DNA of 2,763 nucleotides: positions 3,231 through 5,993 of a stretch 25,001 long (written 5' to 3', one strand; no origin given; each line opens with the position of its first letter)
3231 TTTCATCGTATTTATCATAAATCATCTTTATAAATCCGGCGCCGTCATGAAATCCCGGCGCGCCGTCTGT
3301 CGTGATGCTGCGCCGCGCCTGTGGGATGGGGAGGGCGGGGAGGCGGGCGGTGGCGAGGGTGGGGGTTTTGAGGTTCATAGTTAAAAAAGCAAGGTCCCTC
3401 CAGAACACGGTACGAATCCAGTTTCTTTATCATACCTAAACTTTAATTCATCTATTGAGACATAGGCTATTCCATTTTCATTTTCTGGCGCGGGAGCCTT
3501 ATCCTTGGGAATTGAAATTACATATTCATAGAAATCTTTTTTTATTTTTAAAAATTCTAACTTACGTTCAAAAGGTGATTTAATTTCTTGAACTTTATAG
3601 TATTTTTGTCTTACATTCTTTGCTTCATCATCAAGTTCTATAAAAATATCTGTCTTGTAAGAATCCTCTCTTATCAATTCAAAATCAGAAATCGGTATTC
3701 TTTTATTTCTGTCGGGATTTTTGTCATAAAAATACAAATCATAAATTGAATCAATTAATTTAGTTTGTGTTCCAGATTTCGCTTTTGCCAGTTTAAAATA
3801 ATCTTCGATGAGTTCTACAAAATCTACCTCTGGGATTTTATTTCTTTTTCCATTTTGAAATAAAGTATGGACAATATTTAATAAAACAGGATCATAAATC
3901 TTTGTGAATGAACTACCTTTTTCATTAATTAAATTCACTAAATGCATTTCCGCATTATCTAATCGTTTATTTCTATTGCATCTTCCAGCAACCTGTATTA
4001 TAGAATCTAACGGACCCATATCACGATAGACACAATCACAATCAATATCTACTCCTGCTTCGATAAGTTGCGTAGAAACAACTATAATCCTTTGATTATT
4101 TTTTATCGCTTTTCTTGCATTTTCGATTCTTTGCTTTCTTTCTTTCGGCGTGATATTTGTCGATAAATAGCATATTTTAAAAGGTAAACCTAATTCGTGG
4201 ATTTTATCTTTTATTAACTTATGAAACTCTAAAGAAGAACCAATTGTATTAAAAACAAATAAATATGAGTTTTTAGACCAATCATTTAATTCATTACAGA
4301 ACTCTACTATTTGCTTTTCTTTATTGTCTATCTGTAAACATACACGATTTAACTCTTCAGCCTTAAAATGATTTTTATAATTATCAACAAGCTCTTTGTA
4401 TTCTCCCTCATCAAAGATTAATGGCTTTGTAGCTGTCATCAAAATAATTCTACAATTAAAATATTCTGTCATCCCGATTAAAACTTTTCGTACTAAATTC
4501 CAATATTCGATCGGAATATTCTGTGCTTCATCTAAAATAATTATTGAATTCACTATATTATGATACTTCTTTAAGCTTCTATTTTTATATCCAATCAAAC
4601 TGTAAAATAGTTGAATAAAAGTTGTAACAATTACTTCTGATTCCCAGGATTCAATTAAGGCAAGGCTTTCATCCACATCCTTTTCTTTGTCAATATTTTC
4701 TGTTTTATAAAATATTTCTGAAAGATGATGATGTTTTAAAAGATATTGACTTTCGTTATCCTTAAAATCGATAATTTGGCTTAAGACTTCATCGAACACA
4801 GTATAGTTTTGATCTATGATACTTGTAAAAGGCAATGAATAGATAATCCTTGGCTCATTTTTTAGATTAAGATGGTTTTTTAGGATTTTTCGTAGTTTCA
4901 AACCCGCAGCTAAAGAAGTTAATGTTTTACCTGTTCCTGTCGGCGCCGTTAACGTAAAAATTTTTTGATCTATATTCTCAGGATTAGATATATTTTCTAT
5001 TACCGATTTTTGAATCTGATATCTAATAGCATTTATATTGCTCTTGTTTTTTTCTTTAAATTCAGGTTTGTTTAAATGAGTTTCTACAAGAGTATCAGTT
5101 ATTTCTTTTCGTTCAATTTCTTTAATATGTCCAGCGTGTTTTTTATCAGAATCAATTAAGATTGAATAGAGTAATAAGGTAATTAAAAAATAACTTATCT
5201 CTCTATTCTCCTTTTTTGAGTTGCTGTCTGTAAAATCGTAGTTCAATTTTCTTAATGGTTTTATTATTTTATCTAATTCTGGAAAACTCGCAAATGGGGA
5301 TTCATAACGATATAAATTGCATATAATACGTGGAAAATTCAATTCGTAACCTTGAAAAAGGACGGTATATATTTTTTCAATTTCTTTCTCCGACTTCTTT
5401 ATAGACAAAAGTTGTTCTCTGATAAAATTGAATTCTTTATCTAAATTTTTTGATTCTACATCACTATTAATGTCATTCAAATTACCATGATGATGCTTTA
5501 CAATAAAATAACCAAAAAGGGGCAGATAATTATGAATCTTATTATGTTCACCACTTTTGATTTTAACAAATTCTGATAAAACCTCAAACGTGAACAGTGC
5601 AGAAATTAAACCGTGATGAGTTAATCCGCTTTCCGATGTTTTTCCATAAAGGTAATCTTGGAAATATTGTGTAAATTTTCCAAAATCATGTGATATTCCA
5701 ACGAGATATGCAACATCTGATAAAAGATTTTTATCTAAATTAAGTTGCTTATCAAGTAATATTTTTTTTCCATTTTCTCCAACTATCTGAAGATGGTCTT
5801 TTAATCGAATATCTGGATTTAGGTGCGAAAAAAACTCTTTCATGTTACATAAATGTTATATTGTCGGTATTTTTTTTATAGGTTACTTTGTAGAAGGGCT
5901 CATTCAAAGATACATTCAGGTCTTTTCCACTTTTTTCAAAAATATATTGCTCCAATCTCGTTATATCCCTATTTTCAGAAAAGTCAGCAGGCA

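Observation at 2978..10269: Inverted copies of a roughly 55-bp element and mirror-image G-rich/C-rich tracts bracket a 6.3-kb low-GC interference module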

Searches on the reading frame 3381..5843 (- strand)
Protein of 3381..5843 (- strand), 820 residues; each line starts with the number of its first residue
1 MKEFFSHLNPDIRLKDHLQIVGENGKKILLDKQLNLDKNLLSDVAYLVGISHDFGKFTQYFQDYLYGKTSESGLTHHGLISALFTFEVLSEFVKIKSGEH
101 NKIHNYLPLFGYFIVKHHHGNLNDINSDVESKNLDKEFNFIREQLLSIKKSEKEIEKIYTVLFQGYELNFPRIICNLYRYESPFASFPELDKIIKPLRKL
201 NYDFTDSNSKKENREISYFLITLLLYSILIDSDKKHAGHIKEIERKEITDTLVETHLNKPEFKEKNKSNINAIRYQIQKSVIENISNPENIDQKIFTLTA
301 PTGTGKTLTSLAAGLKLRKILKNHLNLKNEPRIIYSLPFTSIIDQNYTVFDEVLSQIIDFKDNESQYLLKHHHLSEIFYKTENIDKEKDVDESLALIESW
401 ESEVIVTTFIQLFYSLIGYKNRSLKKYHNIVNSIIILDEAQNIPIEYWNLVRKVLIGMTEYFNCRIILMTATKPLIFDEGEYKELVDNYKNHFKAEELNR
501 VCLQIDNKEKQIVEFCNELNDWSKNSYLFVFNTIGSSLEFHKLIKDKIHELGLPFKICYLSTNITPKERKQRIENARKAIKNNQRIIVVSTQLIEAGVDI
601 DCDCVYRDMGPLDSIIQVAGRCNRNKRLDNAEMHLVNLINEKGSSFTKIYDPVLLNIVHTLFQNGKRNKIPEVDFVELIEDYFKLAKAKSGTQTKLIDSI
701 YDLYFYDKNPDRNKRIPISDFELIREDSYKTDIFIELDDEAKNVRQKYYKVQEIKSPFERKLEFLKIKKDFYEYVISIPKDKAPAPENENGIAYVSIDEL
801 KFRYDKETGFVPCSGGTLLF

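Call 9: search_protein_families(library=ncbifam, proteins=[window:3381-5843:-], max_evalue=0.01)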
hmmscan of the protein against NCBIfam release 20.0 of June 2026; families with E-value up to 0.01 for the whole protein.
window:3381-5843:- (820 aa): 6 families
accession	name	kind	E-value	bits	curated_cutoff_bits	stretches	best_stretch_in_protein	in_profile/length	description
TIGR01587.1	cas3_core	equivalog_domain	2.4e-38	132.2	102.45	1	296-643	2-339/358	CRISPR-associated helicase Cas3'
TIGR02621.3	cas3_GSU0051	exception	6.9e-23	81.4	400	2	506-708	251-451/854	type I-G CRISPR-associated helicase/endonuclease Cas3g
TIGR01596.1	cas3_HD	equivalog_domain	6.3e-21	75.2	43.45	1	14-236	1-176/178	CRISPR-associated endonuclease Cas3''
NF007248.0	PRK09694.1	equivalog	2.5e-08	32.4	569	1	570-629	607-666/878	CRISPR-associated helicase/endonuclease Cas3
TIGR02562.1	cas3_yersinia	equivalog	0.0001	20.3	565.95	1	580-635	834-889/1110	type I-F CRISPR-associated helicase Cas3f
TIGR03499.1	FlhF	equivalog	0.00019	21.6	174.15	1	232-314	136-221/286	flagellar biosynthesis GTPase FlhF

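Call 20: find_encoding_contigs(protein=window:3381-5843:-, flank=10000, max_places=10)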
Protein window:3381-5843:- (820 aa): 4 contigs read that carry it; 4 places shown.
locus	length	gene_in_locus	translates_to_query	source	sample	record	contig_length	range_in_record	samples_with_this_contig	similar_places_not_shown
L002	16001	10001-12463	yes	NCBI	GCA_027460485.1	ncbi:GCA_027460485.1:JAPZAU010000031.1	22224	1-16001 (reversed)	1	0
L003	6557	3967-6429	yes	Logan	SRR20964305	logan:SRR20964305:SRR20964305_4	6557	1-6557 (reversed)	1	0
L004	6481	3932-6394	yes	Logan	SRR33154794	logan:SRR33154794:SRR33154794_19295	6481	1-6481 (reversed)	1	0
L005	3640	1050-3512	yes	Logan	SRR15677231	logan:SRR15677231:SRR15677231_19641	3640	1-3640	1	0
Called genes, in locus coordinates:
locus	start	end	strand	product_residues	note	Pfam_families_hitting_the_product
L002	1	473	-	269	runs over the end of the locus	PF21349:RUBY_RBDX, PF02525:Flavodoxin_2, PF03358:FMN_red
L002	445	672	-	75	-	PF10967:DUF2769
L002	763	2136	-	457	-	PF02310:B12-binding, PF04055:Radical_SAM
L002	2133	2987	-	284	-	-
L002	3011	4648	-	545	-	PF04055:Radical_SAM, PF12836:HHH_3 (faint)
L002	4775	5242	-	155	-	PF01850:PIN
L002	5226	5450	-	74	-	-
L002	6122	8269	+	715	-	PF09484:Cas_TM1802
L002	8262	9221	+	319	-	PF05107:Cas_Cas7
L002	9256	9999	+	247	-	PF09704:Cas_Cas5d (weak)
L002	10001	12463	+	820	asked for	PF00270:DEAD, PF02562:PhoH (faint), PF04851:ResIII, PF00271:Helicase_C, PF22590:Cas3-like_C_2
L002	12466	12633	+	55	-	-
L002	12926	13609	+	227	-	PF17955:Cas6b_N, PF17262:Cas6b_C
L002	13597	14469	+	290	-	PF01867:Cas_Cas1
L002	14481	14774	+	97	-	PF09827:CRISPR_Cas2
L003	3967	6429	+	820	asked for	PF00270:DEAD, PF02562:PhoH (faint), PF04851:ResIII, PF00271:Helicase_C, PF22590:Cas3-like_C_2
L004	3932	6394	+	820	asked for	PF00270:DEAD, PF02562:PhoH (faint), PF04851:ResIII, PF00271:Helicase_C, PF22590:Cas3-like_C_2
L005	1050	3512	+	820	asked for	PF00270:DEAD, PF02562:PhoH (faint), PF04851:ResIII, PF00271:Helicase_C, PF22590:Cas3-like_C_2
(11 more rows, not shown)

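Call 39: find_homologous_proteins(query=window:3381-5843:-, max_evalue=1e-20)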
Query window:3381-5843:- (820 aa): 2014 proteins with E <= 1e-20 among 8000 candidates; the best 120 are listed.
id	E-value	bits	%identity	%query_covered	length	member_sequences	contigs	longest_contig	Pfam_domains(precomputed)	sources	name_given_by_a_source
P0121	0.0e+0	1758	96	100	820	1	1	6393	PF00270.36,PF00271.38,PF22590.3,PF04851.22,PF02562.23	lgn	-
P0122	0.0e+0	1591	88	100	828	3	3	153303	PF00270.36,PF13401.13,PF00271.38,PF22590.3,PF04851.22,PF02562.23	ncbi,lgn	-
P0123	0.0e+0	1590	88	100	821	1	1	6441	PF00270.36,PF00271.38,PF22590.3,PF04851.22,PF02562.23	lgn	-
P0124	0.0e+0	1585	88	100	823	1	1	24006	PF00270.36,PF00271.38,PF22590.3,PF04851.22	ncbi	-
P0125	0.0e+0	1556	87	100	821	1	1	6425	PF00270.36,PF00271.38,PF22590.3,PF04851.22,PF02562.23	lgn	-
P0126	0.0e+0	1466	82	100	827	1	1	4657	PF00270.36,PF00271.38,PF22590.3,PF04851.22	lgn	-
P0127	0.0e+0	1410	79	100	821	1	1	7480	PF00270.36,PF00271.38,PF22590.3,PF04851.22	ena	-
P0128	0.0e+0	1399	82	90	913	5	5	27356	PF00270.36,PF00271.38,PF22590.3,PF04851.22,PF02562.23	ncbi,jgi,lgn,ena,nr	ncbi:MAG: CRISPR-associated helicase Cas3' [Candidatus Methanoperedens sp.]|nr:CRISPR-associated hel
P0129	0.0e+0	1368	77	99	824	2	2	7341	PF00270.36,PF00271.38,PF22590.3,PF04851.22,PF02562.23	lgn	-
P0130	0.0e+0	1249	71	99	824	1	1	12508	PF00270.36,PF00271.38,PF22590.3,PF04851.22,PF02562.23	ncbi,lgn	-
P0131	0.0e+0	1230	71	99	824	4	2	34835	PF00270.36,PF00271.38,PF22590.3,PF04851.22,PF02562.23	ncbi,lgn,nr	ncbi:MAG: hypothetical protein C3F06_04530 [Candidatus Methanoperedenaceae archaeon]|nr:MAG: hypothe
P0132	0.0e+0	1205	69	99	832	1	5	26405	PF00270.36,PF00271.38,PF22590.3,PF04851.22,PF02562.23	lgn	-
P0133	0.0e+0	1120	68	90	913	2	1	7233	PF00270.36,PF00271.38,PF22590.3,PF04851.22,PF02562.23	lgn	-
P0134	0.0e+0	1108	64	99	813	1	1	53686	PF00270.36,PF00271.38,PF22590.3,PF04851.22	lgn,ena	-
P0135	0.0e+0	1105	67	90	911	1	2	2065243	PF00270.36,PF00271.38,PF22590.3,PF04851.22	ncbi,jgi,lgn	jgi:CRISPR-associated endonuclease/helicase Cas3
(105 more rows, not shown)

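Call 40: find_encoding_contigs(protein=P0122, flank=10000, max_places=3)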
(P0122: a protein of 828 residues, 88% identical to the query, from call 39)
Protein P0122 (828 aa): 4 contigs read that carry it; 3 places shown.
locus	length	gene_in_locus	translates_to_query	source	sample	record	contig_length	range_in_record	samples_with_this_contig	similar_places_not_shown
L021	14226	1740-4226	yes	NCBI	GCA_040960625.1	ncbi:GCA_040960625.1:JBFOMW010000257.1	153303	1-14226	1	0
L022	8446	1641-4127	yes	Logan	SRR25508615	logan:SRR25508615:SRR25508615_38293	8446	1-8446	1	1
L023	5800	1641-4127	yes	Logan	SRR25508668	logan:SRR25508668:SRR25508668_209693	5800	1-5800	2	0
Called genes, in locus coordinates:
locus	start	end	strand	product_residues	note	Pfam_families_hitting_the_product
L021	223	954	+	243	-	PF05107:Cas_Cas7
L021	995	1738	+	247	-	PF09704:Cas_Cas5d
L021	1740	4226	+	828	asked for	PF00270:DEAD, PF02562:PhoH (faint), PF04851:ResIII, PF13401:AAA_22 (faint), PF00271:Helicase_C (weak), PF22590:Cas3-like_C_2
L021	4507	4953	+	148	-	PF01909:NTP_transf_2, PF18765:Polbeta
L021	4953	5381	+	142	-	PF01934:HepT-like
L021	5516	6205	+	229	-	PF17955:Cas6b_N, PF17262:Cas6b_C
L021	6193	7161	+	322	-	PF01867:Cas_Cas1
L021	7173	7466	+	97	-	PF09827:CRISPR_Cas2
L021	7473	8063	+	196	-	PF01930:Cas_Cas4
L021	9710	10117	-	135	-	PF01850:PIN, PF13470:PIN_3 (faint)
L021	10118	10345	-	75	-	PF04014:MazE_antitoxin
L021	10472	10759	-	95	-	-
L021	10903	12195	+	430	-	PF02788:RuBisCO_large_N, PF00016:RuBisCO_large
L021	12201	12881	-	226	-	-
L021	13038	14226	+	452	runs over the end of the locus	PF00171:Aldedh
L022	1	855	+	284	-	?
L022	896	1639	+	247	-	PF09704:Cas_Cas5d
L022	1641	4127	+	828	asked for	PF00270:DEAD, PF02562:PhoH (faint), PF04851:ResIII, PF13401:AAA_22 (faint), PF00271:Helicase_C (weak), PF22590:Cas3-like_C_2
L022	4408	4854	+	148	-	PF01909:NTP_transf_2, PF18765:Polbeta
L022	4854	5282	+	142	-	PF01934:HepT-like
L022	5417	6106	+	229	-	PF17955:Cas6b_N, PF17262:Cas6b_C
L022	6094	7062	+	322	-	PF01867:Cas_Cas1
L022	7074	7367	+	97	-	PF09827:CRISPR_Cas2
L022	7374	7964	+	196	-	PF01930:Cas_Cas4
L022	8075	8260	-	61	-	-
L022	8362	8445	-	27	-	?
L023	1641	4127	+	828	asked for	PF00270:DEAD, PF02562:PhoH (faint), PF04851:ResIII, PF13401:AAA_22 (faint), PF00271:Helicase_C (weak), PF22590:Cas3-like_C_2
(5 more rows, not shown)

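Call 41: find_encoding_contigs(protein=P0128, flank=10000, max_places=3)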
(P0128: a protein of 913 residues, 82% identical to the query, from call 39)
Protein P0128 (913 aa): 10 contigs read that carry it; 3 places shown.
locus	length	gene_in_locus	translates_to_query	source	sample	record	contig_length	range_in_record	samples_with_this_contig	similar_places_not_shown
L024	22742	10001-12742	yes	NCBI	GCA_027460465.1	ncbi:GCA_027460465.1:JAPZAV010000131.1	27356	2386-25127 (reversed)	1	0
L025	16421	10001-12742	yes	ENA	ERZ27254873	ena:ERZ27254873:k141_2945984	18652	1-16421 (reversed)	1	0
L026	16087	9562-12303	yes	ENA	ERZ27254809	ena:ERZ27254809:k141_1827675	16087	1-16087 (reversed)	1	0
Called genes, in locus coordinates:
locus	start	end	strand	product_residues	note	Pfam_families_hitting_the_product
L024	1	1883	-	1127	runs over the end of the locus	PF02743:dCache_1, PF00672:HAMP, PF01590:GAF, PF13185:GAF_2, PF13492:GAF_3, PF13185:GAF_2, PF01590:GAF, PF01590:GAF, +5 more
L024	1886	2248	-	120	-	PF00072:Response_reg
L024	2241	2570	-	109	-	-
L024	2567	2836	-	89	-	-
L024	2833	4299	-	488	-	PF06745:ATPase, PF13481:AAA_25 (faint), PF23442:DUF7125 (weak), PF25199:nSTAND_NTPase5 (weak), PF07088:GvpD_P-loop (faint), PF09848:SLFN-g3_helicase (faint), PF03796:DnaB_C (weak), PF06745:ATPase, +1 more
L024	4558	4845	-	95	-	PF08827:DUF1805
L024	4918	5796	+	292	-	PF01545:Cation_efflux, PF16916:ZT_dimer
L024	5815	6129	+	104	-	-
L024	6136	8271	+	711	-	PF09484:Cas_TM1802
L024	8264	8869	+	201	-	PF05107:Cas_Cas7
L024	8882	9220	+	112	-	-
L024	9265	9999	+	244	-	PF09704:Cas_Cas5d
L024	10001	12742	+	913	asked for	PF00270:DEAD, PF02562:PhoH (faint), PF04851:ResIII, PF00271:Helicase_C (weak), PF22590:Cas3-like_C_2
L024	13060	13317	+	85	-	PF17955:Cas6b_N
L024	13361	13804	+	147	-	PF18765:Polbeta, PF01909:NTP_transf_2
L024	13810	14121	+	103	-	PF01934:HepT-like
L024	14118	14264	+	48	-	PF17955:Cas6b_N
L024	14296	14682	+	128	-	PF17262:Cas6b_C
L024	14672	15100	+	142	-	PF01909:NTP_transf_2, PF18765:Polbeta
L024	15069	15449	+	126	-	PF01934:HepT-like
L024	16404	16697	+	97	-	PF09827:CRISPR_Cas2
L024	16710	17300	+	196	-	PF01930:Cas_Cas4, PF12705:PDDEXK_1 (weak)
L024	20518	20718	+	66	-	-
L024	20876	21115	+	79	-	PF05016:ParE_toxin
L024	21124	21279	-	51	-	-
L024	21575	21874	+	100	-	-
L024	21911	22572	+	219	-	PF00801:PKD (faint)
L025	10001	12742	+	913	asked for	PF00270:DEAD, PF02562:PhoH (faint), PF04851:ResIII, PF00271:Helicase_C (weak), PF22590:Cas3-like_C_2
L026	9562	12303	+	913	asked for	PF00270:DEAD, PF02562:PhoH (faint), PF04851:ResIII, PF00271:Helicase_C (weak), PF22590:Cas3-like_C_2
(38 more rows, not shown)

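Call 81: find_encoding_contigs(protein=P0121, flank=10000, max_places=3)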
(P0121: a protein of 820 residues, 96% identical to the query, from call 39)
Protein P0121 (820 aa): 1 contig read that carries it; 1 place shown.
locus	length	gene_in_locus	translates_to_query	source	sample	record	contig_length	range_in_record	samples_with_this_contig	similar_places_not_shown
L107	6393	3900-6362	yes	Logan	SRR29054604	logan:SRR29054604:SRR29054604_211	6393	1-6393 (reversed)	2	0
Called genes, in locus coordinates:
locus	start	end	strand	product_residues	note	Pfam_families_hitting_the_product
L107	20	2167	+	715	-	PF09484:Cas_TM1802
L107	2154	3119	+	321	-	PF05107:Cas_Cas7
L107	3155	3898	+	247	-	PF09704:Cas_Cas5d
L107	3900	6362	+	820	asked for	PF00270:DEAD, PF02562:PhoH (faint), PF04851:ResIII, PF00271:Helicase_C, PF22590:Cas3-like_C_2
